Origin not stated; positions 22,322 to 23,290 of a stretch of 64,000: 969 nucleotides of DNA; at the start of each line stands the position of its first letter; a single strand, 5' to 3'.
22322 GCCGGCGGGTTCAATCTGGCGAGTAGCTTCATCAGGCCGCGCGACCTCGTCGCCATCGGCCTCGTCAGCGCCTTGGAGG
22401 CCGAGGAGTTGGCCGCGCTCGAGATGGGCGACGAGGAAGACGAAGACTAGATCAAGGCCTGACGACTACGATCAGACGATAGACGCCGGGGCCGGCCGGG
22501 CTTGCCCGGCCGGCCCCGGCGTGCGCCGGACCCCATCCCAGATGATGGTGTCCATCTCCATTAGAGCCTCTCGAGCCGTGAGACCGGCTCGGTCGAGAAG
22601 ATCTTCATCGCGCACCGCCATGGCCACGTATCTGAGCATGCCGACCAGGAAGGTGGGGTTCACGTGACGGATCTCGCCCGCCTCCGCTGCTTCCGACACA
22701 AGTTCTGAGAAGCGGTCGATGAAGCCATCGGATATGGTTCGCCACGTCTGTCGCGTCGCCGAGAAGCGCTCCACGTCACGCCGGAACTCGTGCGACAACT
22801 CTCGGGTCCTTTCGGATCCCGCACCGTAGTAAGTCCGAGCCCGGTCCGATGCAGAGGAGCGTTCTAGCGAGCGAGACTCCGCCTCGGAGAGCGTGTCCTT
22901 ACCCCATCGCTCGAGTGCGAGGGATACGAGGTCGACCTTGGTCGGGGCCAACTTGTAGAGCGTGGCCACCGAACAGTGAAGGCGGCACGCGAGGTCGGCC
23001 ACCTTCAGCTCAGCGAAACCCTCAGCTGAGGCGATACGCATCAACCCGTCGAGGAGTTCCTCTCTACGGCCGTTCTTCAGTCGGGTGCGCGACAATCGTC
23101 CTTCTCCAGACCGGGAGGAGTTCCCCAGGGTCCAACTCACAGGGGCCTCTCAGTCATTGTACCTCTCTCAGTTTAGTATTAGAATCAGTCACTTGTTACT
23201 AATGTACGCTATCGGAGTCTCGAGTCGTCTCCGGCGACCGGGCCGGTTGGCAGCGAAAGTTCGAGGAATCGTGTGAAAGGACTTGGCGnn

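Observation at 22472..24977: Stand-alone DszB-like C-S-cleaving desulfinase paired with a rhodanese under a divergent TetR, without dszA/dszC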

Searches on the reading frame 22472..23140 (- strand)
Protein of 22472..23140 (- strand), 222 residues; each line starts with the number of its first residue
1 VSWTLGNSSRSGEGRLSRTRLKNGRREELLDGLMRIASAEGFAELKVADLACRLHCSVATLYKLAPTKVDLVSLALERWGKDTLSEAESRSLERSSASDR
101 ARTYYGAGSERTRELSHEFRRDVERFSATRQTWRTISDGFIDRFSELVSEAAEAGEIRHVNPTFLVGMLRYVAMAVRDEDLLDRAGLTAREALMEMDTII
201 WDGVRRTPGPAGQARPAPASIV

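Call 3: search_protein_families(library=pfam, proteins=[window:22472-23140:-], max_evalue=1)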
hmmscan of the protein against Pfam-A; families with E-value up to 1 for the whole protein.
window:22472-23140:- (222 aa): 3 families
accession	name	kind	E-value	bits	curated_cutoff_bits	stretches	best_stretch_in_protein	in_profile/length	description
PF00440.29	TetR_N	-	0.00024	21.3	24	1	29-72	1-44/47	Bacterial regulatory proteins, tetR family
PF02646.22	RmuC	-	0.059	12.9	26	1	141-187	185-230/291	RmuC family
PF00804.31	Syntaxin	-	0.22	11.7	26.7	1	81-156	72-140/157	Syntaxin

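Call 4: search_protein_families(library=ncbifam, proteins=[window:22472-23140:-], max_evalue=1)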
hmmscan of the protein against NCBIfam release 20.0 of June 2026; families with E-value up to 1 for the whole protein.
window:22472-23140:- (222 aa): 4 families
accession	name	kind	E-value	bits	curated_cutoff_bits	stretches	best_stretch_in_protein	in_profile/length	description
NF033703.1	transcr_KstR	equivalog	5.9e-06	26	280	1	23-102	6-85/185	cholesterol catabolism transcriptional regulator KstR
NF011572.0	PRK14996.1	equivalog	0.014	15.3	144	1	22-110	6-92/192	TetR family transcriptional regulator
NF007015.0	PRK09480.1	equivalog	0.03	13.9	120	1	21-70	7-56/197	nucleoid occlusion factor SlmA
NF040929.1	quorum_TF_HapR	equivalog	0.04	13.6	350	1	17-75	7-66/200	LuxR/HapR/OpaR family quorum-sensing transcriptional regulator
